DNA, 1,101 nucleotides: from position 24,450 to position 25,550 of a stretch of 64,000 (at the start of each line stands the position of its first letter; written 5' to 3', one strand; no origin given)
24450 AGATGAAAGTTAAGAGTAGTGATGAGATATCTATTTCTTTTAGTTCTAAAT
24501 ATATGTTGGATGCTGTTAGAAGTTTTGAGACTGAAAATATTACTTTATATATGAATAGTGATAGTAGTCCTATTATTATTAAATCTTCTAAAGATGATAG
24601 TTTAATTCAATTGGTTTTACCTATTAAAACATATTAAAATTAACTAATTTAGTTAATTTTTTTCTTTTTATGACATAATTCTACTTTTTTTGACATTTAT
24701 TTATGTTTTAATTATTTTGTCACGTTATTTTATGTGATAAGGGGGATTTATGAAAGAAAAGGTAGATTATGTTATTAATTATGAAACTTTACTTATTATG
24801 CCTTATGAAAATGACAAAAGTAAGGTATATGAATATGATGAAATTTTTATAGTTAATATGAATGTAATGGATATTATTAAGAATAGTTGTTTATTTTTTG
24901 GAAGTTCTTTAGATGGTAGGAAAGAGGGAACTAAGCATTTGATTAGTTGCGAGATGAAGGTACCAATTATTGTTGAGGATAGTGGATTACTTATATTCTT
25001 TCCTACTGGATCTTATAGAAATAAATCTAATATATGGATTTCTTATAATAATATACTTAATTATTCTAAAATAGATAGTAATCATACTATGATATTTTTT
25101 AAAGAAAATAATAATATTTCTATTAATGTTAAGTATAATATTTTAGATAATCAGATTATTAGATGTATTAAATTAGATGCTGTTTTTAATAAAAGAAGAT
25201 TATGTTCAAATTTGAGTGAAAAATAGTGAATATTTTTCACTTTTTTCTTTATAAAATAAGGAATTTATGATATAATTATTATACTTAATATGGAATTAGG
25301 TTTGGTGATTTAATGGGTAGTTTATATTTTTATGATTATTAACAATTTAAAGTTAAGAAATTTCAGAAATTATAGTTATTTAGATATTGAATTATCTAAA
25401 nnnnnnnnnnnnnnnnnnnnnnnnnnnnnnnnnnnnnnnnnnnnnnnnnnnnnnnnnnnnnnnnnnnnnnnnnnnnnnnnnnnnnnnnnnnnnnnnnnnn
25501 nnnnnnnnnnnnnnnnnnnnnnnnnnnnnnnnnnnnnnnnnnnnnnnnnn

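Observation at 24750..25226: ComK-family protein encoded between dnaN and recF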

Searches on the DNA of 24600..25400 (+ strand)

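Call 67: search_rna_families(source=window, start=24600, end=25400, threshold=evalue, max_evalue=1)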
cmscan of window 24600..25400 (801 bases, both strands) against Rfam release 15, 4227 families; matches with E-value up to 1: 1.
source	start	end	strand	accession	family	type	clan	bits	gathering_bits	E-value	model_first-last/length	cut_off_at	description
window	25216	25270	+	RF02948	cow-rumen-4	Gene; sRNA;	-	26.5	48.5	0.05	1-64/64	no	cow-rumen-4 RNA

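Call 69: search_rna_families(sources=[L008, L010, L013, L014, L022, L026, L028, L030, L032, L039, L041, L047, L049, L053, L057, L060, L076, L087], threshold=gathering, show_alignments=2)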
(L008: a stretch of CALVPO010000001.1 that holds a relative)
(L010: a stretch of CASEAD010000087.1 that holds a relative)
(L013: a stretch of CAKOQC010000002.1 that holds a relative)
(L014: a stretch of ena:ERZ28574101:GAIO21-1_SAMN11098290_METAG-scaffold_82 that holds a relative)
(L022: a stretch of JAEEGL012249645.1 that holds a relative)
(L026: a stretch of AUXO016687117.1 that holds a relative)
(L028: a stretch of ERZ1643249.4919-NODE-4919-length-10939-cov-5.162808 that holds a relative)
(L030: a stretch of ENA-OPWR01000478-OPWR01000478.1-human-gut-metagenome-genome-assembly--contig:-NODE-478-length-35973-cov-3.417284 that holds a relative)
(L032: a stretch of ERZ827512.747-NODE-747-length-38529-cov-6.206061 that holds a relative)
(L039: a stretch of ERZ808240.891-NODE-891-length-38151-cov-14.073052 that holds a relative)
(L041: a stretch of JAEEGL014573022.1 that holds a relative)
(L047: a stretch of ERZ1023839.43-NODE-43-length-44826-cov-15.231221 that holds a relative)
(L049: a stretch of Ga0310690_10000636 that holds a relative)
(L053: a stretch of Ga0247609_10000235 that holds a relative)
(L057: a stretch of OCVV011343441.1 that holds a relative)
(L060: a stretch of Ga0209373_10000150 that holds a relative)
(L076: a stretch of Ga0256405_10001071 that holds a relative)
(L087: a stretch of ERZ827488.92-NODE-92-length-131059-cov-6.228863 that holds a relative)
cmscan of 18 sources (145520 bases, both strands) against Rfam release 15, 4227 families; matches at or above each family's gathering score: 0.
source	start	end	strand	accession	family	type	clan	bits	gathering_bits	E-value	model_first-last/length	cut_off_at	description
